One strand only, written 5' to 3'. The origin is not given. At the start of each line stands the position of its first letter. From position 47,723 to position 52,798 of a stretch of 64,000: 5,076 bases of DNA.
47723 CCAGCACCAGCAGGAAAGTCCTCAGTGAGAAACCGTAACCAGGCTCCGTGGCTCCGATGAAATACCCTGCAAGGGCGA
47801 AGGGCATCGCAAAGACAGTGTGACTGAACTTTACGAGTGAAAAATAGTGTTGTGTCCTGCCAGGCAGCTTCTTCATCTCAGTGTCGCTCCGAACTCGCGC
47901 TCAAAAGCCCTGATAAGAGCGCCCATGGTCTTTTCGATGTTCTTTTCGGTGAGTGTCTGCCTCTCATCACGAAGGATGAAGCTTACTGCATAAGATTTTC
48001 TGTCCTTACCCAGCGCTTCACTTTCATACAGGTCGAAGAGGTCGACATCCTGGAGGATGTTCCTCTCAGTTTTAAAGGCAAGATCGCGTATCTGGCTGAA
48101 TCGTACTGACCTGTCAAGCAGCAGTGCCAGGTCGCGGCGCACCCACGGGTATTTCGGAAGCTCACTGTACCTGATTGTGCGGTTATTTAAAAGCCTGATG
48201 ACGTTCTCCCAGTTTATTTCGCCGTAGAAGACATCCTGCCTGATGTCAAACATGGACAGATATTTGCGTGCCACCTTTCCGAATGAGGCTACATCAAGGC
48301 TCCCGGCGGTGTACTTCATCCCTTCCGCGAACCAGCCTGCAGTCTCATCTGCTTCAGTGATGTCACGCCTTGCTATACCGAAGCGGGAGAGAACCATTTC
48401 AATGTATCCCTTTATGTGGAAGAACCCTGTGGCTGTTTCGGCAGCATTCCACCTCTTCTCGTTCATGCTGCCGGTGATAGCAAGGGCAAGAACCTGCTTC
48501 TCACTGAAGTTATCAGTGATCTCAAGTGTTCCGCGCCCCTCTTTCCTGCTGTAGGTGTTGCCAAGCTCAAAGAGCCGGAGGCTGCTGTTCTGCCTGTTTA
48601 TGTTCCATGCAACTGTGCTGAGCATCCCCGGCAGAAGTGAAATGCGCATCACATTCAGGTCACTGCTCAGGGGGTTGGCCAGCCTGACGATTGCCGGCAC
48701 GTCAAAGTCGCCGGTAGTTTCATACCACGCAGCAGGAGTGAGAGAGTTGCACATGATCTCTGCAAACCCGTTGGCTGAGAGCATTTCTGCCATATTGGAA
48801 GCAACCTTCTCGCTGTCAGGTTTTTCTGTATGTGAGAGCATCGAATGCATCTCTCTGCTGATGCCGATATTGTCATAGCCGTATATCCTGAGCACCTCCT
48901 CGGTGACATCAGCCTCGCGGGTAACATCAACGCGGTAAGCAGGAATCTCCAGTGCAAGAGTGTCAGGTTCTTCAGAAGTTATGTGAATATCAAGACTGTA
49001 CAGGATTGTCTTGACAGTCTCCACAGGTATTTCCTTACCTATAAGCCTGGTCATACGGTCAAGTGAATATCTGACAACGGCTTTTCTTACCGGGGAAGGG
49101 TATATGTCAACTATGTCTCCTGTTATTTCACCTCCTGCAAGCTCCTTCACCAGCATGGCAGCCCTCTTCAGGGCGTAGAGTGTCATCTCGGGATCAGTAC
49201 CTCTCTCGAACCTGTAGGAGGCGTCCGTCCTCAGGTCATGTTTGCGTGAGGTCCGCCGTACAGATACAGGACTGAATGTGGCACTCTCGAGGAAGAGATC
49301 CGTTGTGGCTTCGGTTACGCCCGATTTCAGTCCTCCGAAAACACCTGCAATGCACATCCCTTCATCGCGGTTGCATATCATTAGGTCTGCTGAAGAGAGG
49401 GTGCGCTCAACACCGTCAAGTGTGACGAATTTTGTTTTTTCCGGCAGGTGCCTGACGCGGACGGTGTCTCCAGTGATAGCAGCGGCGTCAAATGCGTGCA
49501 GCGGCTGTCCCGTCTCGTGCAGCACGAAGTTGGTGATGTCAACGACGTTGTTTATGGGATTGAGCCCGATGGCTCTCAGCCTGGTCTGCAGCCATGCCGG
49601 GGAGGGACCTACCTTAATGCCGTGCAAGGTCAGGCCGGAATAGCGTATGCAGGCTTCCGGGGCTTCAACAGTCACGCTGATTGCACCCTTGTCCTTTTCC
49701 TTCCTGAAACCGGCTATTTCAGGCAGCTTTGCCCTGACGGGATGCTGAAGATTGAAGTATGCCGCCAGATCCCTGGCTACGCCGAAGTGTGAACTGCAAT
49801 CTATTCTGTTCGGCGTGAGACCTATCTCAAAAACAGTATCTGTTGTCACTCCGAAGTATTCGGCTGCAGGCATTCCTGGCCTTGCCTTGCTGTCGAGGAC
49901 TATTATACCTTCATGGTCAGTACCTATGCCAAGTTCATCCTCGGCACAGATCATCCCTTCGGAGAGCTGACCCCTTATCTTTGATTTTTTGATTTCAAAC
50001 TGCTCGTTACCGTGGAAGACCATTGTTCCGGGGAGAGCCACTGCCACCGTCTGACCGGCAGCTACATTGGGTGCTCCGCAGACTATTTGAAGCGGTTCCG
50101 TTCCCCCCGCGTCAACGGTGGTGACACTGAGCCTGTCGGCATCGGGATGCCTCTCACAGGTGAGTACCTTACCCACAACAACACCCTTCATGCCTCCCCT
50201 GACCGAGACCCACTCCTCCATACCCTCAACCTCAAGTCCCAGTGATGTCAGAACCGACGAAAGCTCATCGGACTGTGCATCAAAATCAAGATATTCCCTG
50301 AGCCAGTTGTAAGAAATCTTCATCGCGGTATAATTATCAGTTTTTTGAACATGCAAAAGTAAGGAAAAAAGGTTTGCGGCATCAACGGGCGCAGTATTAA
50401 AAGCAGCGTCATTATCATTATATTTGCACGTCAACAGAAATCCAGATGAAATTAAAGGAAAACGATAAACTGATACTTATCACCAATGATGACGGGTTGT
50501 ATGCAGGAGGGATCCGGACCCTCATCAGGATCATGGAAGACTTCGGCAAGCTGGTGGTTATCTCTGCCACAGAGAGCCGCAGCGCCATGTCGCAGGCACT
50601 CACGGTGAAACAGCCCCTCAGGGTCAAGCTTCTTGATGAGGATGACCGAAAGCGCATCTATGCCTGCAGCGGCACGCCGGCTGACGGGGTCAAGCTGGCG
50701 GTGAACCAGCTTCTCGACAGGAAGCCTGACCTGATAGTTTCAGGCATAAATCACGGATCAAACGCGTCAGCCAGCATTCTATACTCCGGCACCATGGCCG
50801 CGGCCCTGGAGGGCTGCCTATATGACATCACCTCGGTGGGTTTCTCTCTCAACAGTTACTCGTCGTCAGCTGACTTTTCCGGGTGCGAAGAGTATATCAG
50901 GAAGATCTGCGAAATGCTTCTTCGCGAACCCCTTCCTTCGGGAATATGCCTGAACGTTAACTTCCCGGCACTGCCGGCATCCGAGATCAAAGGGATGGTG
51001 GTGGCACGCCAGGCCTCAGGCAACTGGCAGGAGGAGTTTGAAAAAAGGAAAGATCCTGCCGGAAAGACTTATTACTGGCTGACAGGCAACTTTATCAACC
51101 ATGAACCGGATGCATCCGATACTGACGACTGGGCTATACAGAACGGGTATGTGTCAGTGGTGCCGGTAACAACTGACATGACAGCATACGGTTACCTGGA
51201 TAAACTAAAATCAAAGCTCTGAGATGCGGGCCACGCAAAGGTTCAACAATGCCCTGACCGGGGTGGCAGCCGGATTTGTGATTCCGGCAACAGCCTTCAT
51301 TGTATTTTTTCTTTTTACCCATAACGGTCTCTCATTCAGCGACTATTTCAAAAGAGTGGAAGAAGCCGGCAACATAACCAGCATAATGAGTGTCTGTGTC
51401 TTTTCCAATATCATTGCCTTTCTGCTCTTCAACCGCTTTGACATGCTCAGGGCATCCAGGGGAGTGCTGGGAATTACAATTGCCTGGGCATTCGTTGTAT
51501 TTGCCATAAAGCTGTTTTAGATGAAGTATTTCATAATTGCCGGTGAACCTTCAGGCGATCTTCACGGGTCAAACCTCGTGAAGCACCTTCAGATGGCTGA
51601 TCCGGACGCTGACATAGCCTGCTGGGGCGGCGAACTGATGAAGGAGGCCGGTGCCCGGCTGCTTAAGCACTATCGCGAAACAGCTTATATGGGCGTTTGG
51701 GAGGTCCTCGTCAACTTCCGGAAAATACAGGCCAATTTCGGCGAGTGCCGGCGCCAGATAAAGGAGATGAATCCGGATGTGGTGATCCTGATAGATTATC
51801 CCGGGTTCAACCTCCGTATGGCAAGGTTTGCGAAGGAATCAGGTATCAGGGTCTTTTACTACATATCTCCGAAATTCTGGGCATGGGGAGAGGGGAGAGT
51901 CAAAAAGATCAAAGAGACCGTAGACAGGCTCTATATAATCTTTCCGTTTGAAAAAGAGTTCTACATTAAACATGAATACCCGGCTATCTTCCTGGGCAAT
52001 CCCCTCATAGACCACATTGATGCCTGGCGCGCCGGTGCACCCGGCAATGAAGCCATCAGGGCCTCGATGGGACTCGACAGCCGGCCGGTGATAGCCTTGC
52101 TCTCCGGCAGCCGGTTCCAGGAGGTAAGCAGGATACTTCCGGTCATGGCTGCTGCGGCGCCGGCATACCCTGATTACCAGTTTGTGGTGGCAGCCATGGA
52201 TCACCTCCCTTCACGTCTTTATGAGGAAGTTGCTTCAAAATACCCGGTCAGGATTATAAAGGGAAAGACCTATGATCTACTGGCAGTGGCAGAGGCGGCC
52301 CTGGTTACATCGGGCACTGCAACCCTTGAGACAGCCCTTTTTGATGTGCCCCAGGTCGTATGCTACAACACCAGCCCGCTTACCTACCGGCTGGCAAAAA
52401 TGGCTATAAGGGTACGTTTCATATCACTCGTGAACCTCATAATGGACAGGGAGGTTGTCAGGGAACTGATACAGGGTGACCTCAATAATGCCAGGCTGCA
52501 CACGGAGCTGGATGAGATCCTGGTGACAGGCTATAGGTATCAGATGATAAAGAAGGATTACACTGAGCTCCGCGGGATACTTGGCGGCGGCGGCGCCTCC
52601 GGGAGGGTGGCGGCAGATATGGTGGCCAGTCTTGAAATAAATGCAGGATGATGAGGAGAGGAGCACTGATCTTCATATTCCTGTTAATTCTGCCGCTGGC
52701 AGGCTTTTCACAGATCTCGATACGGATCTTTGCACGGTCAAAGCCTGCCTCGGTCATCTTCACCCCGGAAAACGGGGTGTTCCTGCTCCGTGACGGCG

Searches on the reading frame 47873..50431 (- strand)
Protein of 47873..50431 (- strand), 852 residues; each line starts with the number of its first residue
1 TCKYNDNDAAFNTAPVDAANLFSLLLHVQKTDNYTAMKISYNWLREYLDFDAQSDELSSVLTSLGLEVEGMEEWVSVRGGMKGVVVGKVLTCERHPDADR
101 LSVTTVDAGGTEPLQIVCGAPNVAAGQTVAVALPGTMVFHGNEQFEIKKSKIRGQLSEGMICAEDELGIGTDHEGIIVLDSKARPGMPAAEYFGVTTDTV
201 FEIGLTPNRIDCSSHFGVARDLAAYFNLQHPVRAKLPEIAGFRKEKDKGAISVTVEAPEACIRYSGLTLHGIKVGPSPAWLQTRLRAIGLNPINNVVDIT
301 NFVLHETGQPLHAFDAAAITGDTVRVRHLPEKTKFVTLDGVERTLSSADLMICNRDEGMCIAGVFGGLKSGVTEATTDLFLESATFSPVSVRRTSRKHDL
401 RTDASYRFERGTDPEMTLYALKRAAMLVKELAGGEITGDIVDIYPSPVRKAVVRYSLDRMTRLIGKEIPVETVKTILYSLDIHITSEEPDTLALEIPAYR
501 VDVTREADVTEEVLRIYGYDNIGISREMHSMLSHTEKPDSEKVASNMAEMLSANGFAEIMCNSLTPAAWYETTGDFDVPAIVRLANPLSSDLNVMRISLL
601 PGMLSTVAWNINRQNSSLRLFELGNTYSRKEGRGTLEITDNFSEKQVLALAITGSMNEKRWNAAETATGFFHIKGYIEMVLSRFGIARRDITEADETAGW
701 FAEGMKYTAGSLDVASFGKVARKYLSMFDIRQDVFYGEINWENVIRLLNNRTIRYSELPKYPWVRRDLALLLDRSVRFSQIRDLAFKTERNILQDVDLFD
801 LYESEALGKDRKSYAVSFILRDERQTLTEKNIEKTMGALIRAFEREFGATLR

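Call 72: search_protein_families(library=ncbifam, proteins=[window:47873-50431:-], max_evalue=1e-15)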
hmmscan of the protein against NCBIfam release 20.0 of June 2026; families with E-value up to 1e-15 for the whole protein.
window:47873-50431:- (852 aa): 4 families
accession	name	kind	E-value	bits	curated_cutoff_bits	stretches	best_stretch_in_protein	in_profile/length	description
TIGR00472.1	pheT_bact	equivalog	7.8e-246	818.2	402.65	1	37-852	1-798/798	phenylalanine--tRNA ligase subunit beta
NF001882.0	PRK00629.5-4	equivalog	5.7e-54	183.6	527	1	37-630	1-564/725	phenylalanine--tRNA ligase subunit beta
NF045760.1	YtpR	equivalog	8.6e-32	110.5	100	1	82-186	81-182/185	YtpR family tRNA-binding protein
TIGR00471.1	pheT_arch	equivalog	7.9e-29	100.5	282.65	1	448-743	275-549/551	phenylalanine--tRNA ligase subunit beta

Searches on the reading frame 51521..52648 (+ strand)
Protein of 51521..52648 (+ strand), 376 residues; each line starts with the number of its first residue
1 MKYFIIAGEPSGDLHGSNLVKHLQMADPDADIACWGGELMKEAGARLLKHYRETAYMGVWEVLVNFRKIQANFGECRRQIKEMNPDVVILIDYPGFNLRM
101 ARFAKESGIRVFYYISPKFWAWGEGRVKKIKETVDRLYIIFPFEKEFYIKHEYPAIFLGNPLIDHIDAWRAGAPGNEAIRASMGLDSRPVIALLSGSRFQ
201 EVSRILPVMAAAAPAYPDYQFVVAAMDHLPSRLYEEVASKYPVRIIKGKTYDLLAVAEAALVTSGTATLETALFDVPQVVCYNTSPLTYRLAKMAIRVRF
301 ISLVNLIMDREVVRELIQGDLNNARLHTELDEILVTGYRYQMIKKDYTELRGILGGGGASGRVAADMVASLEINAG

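Call 72: search_protein_families(library=ncbifam, proteins=[window:51521-52648:+], max_evalue=1e-15)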
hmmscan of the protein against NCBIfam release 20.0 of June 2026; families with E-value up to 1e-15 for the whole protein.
window:51521-52648:+ (376 aa): 2 families
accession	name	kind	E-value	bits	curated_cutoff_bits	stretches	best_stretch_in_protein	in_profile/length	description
TIGR00215.1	lpxB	equivalog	3.8e-73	246.5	190.25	1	5-365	11-377/382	lipid-A-disaccharide synthase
NF002173.0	PRK01021.1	equivalog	3.2e-45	154.8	1033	1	2-320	228-554/610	lipid-A-disaccharide synthase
